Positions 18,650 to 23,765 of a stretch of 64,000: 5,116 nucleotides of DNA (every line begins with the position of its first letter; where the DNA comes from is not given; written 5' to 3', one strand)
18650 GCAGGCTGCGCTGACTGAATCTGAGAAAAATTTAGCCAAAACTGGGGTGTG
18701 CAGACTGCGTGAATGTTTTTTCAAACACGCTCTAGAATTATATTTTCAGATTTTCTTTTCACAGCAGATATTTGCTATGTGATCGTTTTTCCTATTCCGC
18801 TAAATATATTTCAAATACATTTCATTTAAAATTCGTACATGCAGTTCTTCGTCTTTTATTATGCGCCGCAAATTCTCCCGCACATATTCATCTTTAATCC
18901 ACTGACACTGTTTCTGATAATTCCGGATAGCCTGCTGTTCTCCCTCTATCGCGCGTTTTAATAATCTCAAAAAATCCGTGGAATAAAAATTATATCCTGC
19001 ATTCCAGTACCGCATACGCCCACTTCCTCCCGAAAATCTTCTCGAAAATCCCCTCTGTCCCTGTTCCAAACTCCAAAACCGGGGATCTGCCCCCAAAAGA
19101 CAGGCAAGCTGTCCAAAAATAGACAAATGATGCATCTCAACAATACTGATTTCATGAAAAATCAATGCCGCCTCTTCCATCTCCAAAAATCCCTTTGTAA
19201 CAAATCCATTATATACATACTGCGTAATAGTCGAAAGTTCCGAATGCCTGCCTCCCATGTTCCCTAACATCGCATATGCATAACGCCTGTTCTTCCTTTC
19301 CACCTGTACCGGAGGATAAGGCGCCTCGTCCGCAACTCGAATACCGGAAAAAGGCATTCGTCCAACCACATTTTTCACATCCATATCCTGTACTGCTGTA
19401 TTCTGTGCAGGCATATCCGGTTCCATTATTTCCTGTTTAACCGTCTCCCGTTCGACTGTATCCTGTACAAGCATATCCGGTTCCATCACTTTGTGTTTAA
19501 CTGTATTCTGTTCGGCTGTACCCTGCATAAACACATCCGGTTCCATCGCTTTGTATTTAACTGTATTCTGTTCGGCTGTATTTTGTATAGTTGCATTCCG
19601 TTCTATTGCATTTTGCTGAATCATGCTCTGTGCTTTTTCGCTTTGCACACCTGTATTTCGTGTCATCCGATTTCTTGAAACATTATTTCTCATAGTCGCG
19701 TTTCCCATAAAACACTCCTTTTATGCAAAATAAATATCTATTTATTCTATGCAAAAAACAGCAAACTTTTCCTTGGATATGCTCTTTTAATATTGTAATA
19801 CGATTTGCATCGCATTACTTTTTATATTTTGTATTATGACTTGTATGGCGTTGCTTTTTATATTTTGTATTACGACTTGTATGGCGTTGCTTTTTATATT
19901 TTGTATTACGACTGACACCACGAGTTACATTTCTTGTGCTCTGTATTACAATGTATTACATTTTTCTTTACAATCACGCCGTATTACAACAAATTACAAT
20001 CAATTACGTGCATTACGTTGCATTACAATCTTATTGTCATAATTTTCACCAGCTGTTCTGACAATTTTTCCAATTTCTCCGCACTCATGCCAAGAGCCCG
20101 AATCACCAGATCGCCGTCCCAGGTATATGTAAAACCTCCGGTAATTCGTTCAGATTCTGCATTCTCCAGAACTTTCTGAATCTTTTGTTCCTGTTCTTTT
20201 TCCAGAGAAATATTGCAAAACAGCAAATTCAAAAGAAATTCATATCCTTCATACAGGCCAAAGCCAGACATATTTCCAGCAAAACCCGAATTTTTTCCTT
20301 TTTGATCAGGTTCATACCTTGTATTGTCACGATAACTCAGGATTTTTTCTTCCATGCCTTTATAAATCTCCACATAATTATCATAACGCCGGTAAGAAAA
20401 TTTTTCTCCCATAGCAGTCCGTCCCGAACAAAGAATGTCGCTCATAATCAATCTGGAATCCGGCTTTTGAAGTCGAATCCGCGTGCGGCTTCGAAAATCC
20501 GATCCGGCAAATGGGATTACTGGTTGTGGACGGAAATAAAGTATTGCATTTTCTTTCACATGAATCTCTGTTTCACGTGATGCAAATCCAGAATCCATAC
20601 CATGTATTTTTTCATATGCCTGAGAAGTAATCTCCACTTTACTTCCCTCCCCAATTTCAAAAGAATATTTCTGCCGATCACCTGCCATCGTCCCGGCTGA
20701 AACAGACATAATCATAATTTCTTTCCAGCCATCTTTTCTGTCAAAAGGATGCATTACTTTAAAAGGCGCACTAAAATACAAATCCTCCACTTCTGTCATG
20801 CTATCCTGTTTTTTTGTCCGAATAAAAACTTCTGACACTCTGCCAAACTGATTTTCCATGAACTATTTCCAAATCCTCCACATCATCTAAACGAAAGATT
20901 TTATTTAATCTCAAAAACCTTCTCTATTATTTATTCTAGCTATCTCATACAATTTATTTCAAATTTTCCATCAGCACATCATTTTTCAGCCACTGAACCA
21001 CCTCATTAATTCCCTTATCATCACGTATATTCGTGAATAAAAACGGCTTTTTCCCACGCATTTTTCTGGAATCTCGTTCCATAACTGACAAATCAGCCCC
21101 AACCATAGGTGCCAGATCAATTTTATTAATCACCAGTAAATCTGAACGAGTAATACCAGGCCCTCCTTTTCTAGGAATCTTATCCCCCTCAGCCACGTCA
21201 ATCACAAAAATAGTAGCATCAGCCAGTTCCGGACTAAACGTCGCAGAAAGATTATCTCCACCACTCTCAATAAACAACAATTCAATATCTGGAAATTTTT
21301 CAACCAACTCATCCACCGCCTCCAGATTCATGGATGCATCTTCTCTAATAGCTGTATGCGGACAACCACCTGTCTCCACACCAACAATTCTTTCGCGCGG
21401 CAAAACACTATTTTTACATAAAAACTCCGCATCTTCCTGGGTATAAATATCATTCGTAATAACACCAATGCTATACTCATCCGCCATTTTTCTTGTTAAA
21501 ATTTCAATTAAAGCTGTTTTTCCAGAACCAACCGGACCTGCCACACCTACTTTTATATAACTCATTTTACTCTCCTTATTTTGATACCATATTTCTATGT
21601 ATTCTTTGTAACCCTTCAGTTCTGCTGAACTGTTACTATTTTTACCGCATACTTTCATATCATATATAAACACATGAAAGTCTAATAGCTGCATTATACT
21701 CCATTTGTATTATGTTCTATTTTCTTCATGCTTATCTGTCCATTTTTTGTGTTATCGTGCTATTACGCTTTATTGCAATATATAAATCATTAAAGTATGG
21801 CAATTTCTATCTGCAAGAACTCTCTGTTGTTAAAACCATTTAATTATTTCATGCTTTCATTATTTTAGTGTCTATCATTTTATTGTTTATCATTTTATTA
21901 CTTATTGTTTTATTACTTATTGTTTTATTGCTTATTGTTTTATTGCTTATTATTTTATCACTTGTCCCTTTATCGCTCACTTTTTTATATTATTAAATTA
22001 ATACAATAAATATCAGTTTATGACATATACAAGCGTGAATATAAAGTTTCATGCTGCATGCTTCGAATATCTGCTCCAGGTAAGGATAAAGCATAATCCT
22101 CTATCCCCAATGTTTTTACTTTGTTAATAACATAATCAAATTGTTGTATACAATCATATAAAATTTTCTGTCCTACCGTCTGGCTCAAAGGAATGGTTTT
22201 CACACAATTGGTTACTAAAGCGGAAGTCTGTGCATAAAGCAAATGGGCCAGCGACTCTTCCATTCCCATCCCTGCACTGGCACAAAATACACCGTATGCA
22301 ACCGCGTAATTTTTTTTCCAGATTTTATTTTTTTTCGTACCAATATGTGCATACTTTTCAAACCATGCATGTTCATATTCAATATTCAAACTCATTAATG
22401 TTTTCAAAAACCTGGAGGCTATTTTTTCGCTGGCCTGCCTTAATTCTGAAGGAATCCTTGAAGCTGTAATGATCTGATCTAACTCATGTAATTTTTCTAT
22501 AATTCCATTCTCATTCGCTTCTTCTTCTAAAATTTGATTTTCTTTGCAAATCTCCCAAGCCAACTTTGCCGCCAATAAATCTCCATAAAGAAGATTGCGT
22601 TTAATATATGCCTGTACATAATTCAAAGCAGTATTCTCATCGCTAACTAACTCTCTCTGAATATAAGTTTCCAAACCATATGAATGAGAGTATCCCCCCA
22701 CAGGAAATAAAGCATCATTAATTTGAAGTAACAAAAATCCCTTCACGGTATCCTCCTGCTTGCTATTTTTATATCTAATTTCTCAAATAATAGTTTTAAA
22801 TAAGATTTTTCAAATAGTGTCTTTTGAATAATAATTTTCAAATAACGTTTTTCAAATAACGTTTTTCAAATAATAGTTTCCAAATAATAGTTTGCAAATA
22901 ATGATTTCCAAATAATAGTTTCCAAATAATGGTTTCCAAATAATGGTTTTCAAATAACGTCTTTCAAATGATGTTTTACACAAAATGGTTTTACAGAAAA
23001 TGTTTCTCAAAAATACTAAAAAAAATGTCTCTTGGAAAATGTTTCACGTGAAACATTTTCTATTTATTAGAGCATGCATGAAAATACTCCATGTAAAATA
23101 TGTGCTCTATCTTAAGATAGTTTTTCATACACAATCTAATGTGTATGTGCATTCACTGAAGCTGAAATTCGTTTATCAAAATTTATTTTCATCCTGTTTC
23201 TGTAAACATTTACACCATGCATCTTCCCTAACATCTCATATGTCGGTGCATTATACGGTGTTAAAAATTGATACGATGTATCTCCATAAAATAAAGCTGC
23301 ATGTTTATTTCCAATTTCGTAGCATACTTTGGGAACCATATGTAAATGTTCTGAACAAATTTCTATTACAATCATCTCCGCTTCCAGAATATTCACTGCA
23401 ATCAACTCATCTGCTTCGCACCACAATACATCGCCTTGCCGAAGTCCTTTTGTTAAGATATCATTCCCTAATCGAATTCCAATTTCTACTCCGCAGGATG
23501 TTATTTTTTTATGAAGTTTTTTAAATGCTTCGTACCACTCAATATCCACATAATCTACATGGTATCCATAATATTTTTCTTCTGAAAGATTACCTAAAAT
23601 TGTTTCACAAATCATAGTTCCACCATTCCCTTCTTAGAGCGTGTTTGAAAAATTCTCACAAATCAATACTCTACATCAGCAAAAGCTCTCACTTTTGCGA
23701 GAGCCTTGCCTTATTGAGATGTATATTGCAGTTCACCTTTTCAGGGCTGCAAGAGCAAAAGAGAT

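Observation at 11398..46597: Exceptionally dense parS cluster: 6 perfect and 5 near-perfect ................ sites in 35 kb beside oriC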

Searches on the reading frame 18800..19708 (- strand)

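Call 19: search_protein_families(library=pfam, proteins=[window:18800-19708:-], max_evalue=0.00001)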
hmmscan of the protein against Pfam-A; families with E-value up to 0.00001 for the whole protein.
window:18800-19708:- (302 aa): 1 family
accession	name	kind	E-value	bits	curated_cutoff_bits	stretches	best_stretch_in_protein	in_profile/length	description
PF05067.18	Mn_catalase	-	4.8e-06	26.2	27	0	133-205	11-80/284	Manganese containing catalase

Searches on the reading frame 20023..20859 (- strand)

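Call 19: search_protein_families(library=pfam, proteins=[window:20023-20859:-], max_evalue=0.00001)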
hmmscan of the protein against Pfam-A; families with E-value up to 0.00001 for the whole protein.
window:20023-20859:- (278 aa): 1 family
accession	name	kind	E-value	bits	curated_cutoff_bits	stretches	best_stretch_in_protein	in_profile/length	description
PF01774.22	UreD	-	2.3e-45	155.7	27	1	49-261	1-200/201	UreD urease accessory protein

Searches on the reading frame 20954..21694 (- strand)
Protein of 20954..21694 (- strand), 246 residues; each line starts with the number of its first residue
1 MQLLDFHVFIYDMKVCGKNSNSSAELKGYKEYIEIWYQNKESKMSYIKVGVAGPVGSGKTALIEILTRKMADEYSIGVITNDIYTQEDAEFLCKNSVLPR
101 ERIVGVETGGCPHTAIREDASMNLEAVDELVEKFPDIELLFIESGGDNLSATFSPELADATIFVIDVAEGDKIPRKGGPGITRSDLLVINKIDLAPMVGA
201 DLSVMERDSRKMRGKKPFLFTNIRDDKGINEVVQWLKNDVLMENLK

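Call 19: search_protein_families(library=pfam, proteins=[window:20954-21694:-], max_evalue=0.00001)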
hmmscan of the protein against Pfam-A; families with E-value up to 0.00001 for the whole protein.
window:20954-21694:- (246 aa): 1 family
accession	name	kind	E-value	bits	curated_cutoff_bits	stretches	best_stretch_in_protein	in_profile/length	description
PF02492.25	cobW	-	2e-41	142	20.7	1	49-219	3-179/180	CobW/HypB/UreG, nucleotide-binding domain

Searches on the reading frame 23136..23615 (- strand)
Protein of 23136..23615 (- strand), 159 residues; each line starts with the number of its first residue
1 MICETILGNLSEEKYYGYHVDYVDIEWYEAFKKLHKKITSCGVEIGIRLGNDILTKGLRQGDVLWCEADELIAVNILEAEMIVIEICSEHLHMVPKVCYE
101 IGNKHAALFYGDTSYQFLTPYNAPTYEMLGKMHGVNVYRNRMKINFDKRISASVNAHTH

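Call 8: search_protein_families(library=ncbifam, proteins=[window:23136-23615:-])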
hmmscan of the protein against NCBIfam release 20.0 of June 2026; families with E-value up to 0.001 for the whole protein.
window:23136-23615:- (159 aa): 10 families
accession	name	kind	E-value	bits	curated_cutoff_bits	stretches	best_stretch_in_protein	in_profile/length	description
NF009754.0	PRK13261.1-6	equivalog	1.7e-36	125.5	171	1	1-158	2-152/169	urease accessory protein UreE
NF009755.0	PRK13261.2-1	equivalog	1.2e-13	51.3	223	1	1-145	1-139/150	urease accessory protein UreE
NF009757.0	PRK13261.2-3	equivalog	1.3e-12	48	199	1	1-111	1-112/159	urease accessory protein UreE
NF009756.0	PRK13261.2-2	equivalog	1.6e-07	30.9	138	1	36-151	42-148/153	urease accessory protein UreE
NF010710.0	PRK14112.1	equivalog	1e-06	28.8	297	1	4-133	5-128/149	urease accessory protein UreE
NF010711.0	PRK14113.1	equivalog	7.3e-06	25.6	240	1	35-139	31-127/152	urease accessory protein UreE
NF009751.0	PRK13261.1-1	equivalog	1.4e-05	24.8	144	1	35-114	32-107/160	urease accessory protein UreE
NF009752.0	PRK13261.1-2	equivalog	3.2e-05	23.7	162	1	19-109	28-113/169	urease accessory protein UreE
NF009762.0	PRK13263.1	equivalog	4e-05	23.3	221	1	26-159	28-151/206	urease accessory protein UreE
NF009753.0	PRK13261.1-5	equivalog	0.00025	20.6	287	1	38-122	33-113/166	urease accessory protein UreE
